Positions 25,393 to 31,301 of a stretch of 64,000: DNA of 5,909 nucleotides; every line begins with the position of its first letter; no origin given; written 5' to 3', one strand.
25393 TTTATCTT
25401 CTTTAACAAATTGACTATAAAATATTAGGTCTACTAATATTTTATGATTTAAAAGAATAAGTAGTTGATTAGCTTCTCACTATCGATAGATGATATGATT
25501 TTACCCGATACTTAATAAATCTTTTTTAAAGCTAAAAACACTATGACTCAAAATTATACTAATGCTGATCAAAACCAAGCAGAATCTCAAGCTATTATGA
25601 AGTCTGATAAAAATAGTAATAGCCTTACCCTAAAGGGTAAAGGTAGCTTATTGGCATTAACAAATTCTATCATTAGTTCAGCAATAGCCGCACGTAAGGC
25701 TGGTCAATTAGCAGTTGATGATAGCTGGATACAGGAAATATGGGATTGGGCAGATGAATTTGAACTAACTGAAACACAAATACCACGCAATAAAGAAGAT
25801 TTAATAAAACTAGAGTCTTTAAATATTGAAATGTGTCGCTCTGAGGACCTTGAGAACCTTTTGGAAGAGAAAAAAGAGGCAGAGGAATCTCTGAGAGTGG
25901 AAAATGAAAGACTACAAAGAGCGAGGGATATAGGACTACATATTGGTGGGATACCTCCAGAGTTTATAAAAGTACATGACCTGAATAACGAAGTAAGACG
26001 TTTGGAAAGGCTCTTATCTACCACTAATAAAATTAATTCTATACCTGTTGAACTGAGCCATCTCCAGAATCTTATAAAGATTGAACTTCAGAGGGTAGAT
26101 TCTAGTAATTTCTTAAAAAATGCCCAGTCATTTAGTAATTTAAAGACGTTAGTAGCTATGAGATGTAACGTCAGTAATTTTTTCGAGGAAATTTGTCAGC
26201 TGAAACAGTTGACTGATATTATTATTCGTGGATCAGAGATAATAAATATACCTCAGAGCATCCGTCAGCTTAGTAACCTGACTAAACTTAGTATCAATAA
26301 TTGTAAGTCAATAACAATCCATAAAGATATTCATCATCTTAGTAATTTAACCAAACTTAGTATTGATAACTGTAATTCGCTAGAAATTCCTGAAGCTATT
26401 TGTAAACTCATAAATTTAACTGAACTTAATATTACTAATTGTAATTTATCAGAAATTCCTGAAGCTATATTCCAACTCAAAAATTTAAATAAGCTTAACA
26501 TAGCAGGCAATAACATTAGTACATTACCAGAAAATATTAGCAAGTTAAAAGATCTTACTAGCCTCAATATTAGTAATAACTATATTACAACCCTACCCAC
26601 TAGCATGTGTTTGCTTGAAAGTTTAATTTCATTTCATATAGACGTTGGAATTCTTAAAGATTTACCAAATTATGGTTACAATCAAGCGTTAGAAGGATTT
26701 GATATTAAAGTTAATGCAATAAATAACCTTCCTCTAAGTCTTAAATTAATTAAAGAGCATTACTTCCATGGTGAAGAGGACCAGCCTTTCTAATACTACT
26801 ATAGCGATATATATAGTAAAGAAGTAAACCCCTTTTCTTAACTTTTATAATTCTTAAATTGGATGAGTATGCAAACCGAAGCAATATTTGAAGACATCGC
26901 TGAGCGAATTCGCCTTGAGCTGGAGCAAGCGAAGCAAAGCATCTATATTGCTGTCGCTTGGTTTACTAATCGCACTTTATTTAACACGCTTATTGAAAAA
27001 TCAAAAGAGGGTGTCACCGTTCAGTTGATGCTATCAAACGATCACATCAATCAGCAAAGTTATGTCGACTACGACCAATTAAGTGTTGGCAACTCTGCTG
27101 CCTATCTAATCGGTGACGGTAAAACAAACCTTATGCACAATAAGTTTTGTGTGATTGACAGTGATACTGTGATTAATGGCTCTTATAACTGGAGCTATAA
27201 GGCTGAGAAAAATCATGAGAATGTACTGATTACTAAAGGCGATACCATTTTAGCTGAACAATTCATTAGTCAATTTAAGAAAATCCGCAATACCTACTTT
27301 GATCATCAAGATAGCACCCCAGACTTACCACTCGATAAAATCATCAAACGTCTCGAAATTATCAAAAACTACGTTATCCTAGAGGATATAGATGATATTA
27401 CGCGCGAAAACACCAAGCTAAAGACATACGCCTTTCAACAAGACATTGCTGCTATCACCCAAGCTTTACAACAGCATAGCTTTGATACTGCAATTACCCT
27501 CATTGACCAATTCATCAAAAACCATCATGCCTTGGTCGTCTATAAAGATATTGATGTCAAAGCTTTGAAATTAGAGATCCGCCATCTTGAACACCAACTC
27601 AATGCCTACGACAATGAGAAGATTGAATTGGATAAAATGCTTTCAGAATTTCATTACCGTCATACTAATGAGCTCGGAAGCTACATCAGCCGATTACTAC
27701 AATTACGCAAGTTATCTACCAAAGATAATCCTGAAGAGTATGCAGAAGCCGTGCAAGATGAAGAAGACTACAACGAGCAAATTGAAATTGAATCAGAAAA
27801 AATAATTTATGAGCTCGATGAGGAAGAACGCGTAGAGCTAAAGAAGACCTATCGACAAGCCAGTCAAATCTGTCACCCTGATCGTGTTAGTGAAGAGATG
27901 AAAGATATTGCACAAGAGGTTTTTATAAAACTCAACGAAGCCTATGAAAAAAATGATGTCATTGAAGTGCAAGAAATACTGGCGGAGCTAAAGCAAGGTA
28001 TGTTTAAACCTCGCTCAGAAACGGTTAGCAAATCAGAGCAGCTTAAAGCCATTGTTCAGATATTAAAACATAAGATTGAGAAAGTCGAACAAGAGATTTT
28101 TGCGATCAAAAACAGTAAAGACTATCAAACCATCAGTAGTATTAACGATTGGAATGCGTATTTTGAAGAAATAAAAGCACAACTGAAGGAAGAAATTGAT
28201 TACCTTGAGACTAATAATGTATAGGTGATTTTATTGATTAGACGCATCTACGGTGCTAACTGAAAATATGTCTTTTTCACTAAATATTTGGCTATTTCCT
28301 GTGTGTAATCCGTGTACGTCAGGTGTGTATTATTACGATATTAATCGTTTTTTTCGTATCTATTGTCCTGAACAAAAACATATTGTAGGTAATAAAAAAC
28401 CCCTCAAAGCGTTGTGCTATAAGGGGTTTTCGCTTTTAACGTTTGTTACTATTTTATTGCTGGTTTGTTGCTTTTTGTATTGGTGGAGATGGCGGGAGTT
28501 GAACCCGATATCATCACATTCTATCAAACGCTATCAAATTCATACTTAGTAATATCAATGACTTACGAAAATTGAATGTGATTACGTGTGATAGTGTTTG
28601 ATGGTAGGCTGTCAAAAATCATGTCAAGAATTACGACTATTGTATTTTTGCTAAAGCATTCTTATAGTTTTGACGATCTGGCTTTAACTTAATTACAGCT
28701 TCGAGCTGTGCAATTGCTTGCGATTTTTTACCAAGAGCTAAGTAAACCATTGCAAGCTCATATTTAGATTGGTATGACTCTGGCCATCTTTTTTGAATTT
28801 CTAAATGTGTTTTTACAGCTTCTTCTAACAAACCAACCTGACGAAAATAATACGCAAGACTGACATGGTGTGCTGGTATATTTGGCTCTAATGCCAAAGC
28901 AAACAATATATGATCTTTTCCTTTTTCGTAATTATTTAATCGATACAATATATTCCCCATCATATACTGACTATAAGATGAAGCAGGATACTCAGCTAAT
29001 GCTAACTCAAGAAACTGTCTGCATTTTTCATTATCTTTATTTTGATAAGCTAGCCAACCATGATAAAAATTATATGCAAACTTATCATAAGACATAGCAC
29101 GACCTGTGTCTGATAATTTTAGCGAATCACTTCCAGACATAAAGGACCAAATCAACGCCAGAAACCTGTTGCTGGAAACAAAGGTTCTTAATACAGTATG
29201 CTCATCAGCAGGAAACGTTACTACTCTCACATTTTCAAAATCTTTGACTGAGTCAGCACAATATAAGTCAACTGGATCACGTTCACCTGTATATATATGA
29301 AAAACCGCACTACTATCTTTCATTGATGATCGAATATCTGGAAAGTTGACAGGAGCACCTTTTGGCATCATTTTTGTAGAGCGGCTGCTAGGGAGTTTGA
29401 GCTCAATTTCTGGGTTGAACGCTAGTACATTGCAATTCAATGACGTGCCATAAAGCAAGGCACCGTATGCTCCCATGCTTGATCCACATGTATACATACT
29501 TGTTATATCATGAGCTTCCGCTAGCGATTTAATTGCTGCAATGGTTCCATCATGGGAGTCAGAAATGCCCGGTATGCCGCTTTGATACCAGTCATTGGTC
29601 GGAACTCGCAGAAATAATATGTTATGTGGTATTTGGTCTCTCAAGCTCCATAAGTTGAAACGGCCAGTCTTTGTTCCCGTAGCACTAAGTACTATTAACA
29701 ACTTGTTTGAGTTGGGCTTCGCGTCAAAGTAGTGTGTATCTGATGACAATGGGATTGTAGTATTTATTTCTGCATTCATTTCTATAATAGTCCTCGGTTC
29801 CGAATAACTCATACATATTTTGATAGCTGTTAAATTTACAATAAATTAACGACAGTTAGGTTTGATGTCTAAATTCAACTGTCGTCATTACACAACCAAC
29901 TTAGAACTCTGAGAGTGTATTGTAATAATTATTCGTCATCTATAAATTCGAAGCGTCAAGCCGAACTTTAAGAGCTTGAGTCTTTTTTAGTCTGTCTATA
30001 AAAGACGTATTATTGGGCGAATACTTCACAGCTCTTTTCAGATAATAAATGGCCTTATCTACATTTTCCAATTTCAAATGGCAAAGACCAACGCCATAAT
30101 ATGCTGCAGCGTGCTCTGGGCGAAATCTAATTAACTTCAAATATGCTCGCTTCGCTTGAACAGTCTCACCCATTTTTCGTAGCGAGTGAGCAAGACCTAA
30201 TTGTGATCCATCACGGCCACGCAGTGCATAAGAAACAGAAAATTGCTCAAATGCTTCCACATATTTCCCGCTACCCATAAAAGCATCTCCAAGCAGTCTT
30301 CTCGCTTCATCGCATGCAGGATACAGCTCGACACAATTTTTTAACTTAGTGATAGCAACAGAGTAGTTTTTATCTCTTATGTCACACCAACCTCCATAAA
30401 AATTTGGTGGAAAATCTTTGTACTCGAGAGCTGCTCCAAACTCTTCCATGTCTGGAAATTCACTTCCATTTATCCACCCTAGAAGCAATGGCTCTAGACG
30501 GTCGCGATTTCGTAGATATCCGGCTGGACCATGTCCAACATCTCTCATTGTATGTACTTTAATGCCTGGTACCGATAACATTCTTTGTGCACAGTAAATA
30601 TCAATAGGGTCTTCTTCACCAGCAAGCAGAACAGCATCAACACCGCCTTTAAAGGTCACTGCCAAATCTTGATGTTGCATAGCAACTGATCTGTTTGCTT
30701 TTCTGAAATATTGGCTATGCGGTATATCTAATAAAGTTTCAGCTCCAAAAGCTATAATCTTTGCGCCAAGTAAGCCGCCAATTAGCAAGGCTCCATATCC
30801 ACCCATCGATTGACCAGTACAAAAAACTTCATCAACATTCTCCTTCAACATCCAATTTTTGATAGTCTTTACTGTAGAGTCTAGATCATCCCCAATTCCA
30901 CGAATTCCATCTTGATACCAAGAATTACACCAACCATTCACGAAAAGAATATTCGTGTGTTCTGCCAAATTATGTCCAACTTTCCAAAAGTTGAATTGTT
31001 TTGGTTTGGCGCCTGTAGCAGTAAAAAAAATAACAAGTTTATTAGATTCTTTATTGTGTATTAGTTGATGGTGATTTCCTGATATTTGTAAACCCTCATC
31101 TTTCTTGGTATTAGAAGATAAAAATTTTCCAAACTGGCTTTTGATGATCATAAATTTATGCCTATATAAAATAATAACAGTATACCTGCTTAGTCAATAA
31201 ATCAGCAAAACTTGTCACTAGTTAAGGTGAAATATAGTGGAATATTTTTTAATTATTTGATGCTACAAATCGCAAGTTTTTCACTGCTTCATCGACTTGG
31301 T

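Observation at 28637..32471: Three tandem alpha/beta-hydrolase-TPR paralogs as prophage morons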

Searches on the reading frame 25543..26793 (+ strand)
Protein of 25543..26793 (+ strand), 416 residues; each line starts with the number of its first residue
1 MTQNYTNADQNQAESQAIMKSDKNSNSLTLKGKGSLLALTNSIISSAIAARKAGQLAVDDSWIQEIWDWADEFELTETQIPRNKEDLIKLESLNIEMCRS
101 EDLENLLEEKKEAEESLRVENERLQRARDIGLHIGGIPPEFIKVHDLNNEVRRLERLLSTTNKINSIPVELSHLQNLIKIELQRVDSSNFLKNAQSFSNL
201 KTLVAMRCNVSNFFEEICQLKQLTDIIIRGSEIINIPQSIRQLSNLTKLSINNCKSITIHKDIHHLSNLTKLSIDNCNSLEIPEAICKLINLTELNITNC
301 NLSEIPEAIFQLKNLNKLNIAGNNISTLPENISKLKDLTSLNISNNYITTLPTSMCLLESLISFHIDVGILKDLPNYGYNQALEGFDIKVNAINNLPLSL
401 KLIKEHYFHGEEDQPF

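Call 3: search_protein_families(library=pfam, proteins=[window:25543-26793:+], max_evalue=0.01)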
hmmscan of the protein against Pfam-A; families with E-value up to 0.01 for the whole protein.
window:25543-26793:+ (416 aa): 7 families
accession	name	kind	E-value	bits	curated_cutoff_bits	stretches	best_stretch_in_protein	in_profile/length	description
PF23598.1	LRR_14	-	5.7e-21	75.1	40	3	318-376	52-108/353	Leucine-rich repeat region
PF13855.12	LRR_8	-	1.8e-12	47.3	27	2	291-348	2-61/61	Leucine rich repeat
PF25019.1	LRR_R13L1-DRL21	-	6.2e-10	39.5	27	2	264-321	66-125/127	R13L1/DRL21 LRRs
PF12799.13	LRR_4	-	1.8e-09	37.9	27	2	313-352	1-40/44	Leucine Rich repeats (2 copies)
PF23247.1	LRR_RPS2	-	5.7e-08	33.3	27.9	1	265-342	26-104/160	Plant disease resistance protein RPS2-like, leucine-rich repeats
PF00560.39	LRR_1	-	9.5e-06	25.2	20.6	0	291-312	1-23/23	Leucine Rich Repeat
PF25013.1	LRR_Zer-1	-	5.5e-05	23.8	27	0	240-349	4-99/137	Zer-1-like, Leucine-rich repeats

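Call 7: search_protein_families(library=padloc, proteins=[window:25543-26793:+], max_evalue=0.1)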
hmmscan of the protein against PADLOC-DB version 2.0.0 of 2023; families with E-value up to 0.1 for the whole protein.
window:25543-26793:+ (416 aa): 0 families

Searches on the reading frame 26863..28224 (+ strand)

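Call 3: search_protein_families(library=pfam, proteins=[window:26863-28224:+], max_evalue=0.01)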
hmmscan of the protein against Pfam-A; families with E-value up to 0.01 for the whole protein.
window:26863-28224:+ (453 aa): 3 families
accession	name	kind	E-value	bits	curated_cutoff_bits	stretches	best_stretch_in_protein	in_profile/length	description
PF13091.12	PLDc_2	-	1.1e-22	80.8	27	1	19-141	4-131/132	PLD-like domain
PF07894.18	SACK1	-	8.7e-09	35.8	21.4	1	10-139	124-266/274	Scaffolding anchor of CK1 domain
PF00226.36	DnaJ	-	9.1e-06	26.1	27.8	1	323-362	14-51/63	DnaJ domain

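Call 7: search_protein_families(library=padloc, proteins=[window:26863-28224:+], max_evalue=0.1)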
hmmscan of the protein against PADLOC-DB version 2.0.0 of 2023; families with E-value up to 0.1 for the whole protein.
window:26863-28224:+ (453 aa): 6 families
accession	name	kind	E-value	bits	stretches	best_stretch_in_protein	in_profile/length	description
PDLC02614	DrmC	-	6.6e-09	33.7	1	16-129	26-141/153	DrmC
PDLC03922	MkoB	-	1.1e-08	32.8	2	14-135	314-439/610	-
PDLC02609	DrmC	-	1.6e-05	23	1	21-147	106-238/241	DrmC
PDLC02611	DrmC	-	0.00032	18.9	1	20-118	5-106/138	DrmC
PDLC02971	SP_VI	-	0.0067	14.6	1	130-170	4-44/72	-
PDLC02612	DrmC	-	0.028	11.9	1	21-139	102-222/235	DrmC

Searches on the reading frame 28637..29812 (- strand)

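Call 3: search_protein_families(library=pfam, proteins=[window:28637-29812:-], max_evalue=0.01)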
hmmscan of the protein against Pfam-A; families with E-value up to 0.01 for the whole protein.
window:28637-29812:- (391 aa): 11 families
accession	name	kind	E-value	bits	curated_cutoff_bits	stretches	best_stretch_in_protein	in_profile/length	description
PF13432.12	TPR_16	-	7.8e-11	42.6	32.7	1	283-344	1-62/65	Tetratricopeptide repeat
PF07719.23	TPR_2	-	1.8e-09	37.4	27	1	351-379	5-33/34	Tetratricopeptide repeat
PF14559.12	TPR_19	-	2e-09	38.1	25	1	339-390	17-68/68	Tetratricopeptide repeat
PF13181.12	TPR_8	-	1e-08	35.1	25.7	1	348-379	2-33/34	Tetratricopeptide repeat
PF13428.12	TPR_14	-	1.9e-08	34.6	23.5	0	351-390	5-44/44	Tetratricopeptide repeat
PF00515.34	TPR_1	-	1.7e-07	31.2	27.8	1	350-379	4-33/34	Tetratricopeptide repeat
PF13174.12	TPR_6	-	3.8e-07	30.8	26.3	0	351-376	4-29/33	Tetratricopeptide repeat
PF13431.12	TPR_17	-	1.6e-05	25.3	24.4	0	269-297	3-31/34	Tetratricopeptide repeat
PF13371.12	TPR_9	-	3.6e-05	24.1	35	0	344-382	26-64/73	Tetratricopeptide repeat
PF12895.13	ANAPC3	-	0.001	19.7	27.2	0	248-302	26-79/82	Anaphase-promoting complex, cyclosome, subunit 3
PF13424.12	TPR_12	-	0.0088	16.7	30.1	0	316-377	6-75/77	Tetratricopeptide repeat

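Call 5: search_protein_families(library=ncbifam, proteins=[window:28637-29812:-], max_evalue=1)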
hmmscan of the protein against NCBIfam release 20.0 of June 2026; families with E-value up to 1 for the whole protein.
window:28637-29812:- (391 aa): 15 families
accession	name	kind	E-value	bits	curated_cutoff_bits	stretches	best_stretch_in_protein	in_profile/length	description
NF040959.1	MamA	equivalog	9.5e-11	41.5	200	2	235-335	95-195/204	magnetosome protein MamA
TIGR02917.1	PEP_TPR_lipo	equivalog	1e-10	40.2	312.2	1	247-387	297-437/899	XrtA/PEP-CTERM system TPR-repeat protein PrsT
NF033920.0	C39_PA2778_fam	equivalog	1e-06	28.4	150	2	317-390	160-233/255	PA2778 family cysteine peptidase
TIGR02521.1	type_IV_pilW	equivalog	1.9e-05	24.3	154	2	293-334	45-86/234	type IV pilus biogenesis/stability protein PilW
TIGR02795.1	tol_pal_ybgF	equivalog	7.2e-05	23.4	90.1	1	255-350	12-113/119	tol-pal system protein YbgF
TIGR02552.1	LcrH_SycD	equivalog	0.0001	22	104.8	1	283-386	22-125/136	SycD/LcrH family type III secretion system chaperone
NF033892.1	XcbB_CpsF_sero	subfamily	0.00029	20.2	125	1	93-137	146-192/291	XcbB/CpsF family capsular polysaccharide biosynthesis protein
NF052415.1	T3SS_chap_SctY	equivalog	0.0011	19.4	70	1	353-388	12-47/106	type III secretion apparatus assembly chaperone SctY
TIGR00540.1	TPR_hemY_coli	hypoth_equivalog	0.0017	17.2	142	1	256-332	303-378/385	heme biosynthesis-associated TPR protein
NF047558.1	TPR_END_plus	domain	0.0023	17.8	32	1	351-381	3-34/56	TPR end-of-group domain-containing protein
NF008757.0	PRK11788.1-5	equivalog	0.0038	16.4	363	1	288-388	43-148/388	lipopolysaccharide assembly protein LapB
TIGR03504.1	FimV_Cterm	subfamily_domain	0.0039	17.2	30.65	1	349-379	1-31/44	FimV/HubP family polar landmark protein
NF033762.1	social_mot_Tgl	equivalog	0.0046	16.3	225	1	274-382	131-240/252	social motility TPR repeat lipoprotein Tgl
NF047507.1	TPR_BatC_Lepto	exception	0.035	13.6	175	0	274-314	91-131/214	TPR repeat-containing protein BatC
NF033758.1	gliding_GltE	equivalog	0.076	12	225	1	277-371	84-178/411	adventurous gliding motility TPR repeat lipoprotein GltE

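Call 6: search_protein_families(library=phrogs, proteins=[window:28637-29812:-], max_evalue=0.01)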
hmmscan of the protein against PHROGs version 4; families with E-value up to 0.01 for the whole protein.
window:28637-29812:- (391 aa): 1 family
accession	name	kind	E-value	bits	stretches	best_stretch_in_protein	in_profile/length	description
phrog_7590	-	unknown function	1.2e-05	26.2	1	246-381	55-191/234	-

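Call 7: search_protein_families(library=padloc, proteins=[window:28637-29812:-], max_evalue=0.1)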
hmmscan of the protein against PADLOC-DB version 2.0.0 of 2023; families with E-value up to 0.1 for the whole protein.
window:28637-29812:- (391 aa): 1 family
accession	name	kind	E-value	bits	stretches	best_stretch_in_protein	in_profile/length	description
PDLC01172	TPR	-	0.0033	14.3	0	350-388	87-125/448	TPR repeats containing protein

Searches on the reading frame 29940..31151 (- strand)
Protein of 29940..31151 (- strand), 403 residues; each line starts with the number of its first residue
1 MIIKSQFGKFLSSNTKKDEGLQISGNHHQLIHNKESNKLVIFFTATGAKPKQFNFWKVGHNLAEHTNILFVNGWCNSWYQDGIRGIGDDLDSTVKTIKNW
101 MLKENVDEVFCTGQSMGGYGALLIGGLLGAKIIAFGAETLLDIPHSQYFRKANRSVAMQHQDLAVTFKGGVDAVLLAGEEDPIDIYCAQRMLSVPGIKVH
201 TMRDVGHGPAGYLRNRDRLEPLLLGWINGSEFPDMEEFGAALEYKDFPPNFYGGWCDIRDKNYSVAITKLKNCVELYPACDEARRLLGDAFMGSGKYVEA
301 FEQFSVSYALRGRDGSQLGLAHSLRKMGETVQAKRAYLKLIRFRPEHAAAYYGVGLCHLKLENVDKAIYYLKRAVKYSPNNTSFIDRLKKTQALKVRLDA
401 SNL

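Call 3: search_protein_families(library=pfam, proteins=[window:29940-31151:-], max_evalue=0.01)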
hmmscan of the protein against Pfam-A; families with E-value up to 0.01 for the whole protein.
window:29940-31151:- (403 aa): 13 families
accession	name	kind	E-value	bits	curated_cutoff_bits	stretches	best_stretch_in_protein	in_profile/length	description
PF13432.12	TPR_16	-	9.1e-16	58.4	32.7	2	318-380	1-63/65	Tetratricopeptide repeat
PF07719.23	TPR_2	-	6.3e-15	54.4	27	1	348-381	1-34/34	Tetratricopeptide repeat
PF00515.34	TPR_1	-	4.2e-11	42.6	27.8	1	348-381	1-34/34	Tetratricopeptide repeat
PF13174.12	TPR_6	-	2e-09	37.9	26.3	0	350-380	2-32/33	Tetratricopeptide repeat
PF14559.12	TPR_19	-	1.8e-08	35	25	1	325-381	2-58/68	Tetratricopeptide repeat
PF13181.12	TPR_8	-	1.3e-07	31.7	25.7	1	348-381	1-34/34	Tetratricopeptide repeat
PF13414.12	TPR_11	-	1.4e-07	31.5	26.8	0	323-361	3-41/42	TPR repeat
PF13424.12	TPR_12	-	2.5e-06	28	30.1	1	317-376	6-73/77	Tetratricopeptide repeat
PF13428.12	TPR_14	-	4.4e-06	27.3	23.5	0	317-352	4-39/44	Tetratricopeptide repeat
PF12895.13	ANAPC3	-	5.1e-06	27.1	27.2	1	318-373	27-81/82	Anaphase-promoting complex, cyclosome, subunit 3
PF13431.12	TPR_17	-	0.0013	19.2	24.4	0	336-368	1-33/34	Tetratricopeptide repeat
PF13371.12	TPR_9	-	0.0024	18.3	35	0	332-381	13-62/73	Tetratricopeptide repeat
PF25063.1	ARM_TT21_C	-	0.0068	16.7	35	0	258-345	106-195/209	Tetratricopeptide repeat protein 21 C-terminal ARM domain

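Call 5: search_protein_families(library=ncbifam, proteins=[window:29940-31151:-], max_evalue=1)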
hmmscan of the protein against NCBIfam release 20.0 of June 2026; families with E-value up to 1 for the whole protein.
window:29940-31151:- (403 aa): 14 families
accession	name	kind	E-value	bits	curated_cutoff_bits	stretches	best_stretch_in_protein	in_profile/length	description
NF040959.1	MamA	equivalog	1.9e-10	40.5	200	2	319-388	76-145/204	magnetosome protein MamA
TIGR02917.1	PEP_TPR_lipo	equivalog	5.2e-09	34.6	312.2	2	320-386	607-673/899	XrtA/PEP-CTERM system TPR-repeat protein PrsT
TIGR02552.1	LcrH_SycD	equivalog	1.2e-08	34.8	104.8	1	291-392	28-130/136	SycD/LcrH family type III secretion system chaperone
TIGR02521.1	type_IV_pilW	equivalog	1.1e-07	31.6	154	1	260-394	44-181/234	type IV pilus biogenesis/stability protein PilW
TIGR02795.1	tol_pal_ybgF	equivalog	9.4e-06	26.2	90.1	1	258-350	13-112/119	tol-pal system protein YbgF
NF047558.1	TPR_END_plus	domain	9.8e-06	25.4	32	1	350-383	1-34/56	TPR end-of-group domain-containing protein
NF033892.1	XcbB_CpsF_sero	subfamily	0.00058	19.2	125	1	8-134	42-186/291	XcbB/CpsF family capsular polysaccharide biosynthesis protein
NF033762.1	social_mot_Tgl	equivalog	0.0029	17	225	1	326-368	182-224/252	social motility TPR repeat lipoprotein Tgl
NF052230.1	T9SS_PorE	exception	0.0069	14.7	600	1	278-392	14-135/648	PorE family type IX secretion system protein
NF033920.0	C39_PA2778_fam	equivalog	0.037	13.4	150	1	321-385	163-227/255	PA2778 family cysteine peptidase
TIGR03302.1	OM_YfiO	subfamily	0.042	13.3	81.4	0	315-374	71-134/239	outer membrane protein assembly factor BamD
NF052312.1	T9SS_PorW_SprE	equivalog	0.085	11.5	250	1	275-381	98-212/716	type IX secretion system periplasmic lipoprotein PorW/SprE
NF052415.1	T3SS_chap_SctY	equivalog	0.12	12.9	70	0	262-338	21-101/106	type III secretion apparatus assembly chaperone SctY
TIGR04510.1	mod_pep_cyc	subfamily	0.16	10.4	400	1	325-378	409-462/814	putative peptide modification system cyclase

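Call 6: search_protein_families(library=phrogs, proteins=[window:29940-31151:-], max_evalue=0.01)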
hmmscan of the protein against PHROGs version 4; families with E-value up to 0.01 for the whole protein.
window:29940-31151:- (403 aa): 1 family
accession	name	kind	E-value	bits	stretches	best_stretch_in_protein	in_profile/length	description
phrog_7590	-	unknown function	3.7e-07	31.1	1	252-381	59-190/234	-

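Call 7: search_protein_families(library=padloc, proteins=[window:29940-31151:-], max_evalue=0.1)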
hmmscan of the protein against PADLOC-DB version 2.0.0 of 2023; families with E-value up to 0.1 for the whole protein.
window:29940-31151:- (403 aa): 0 families
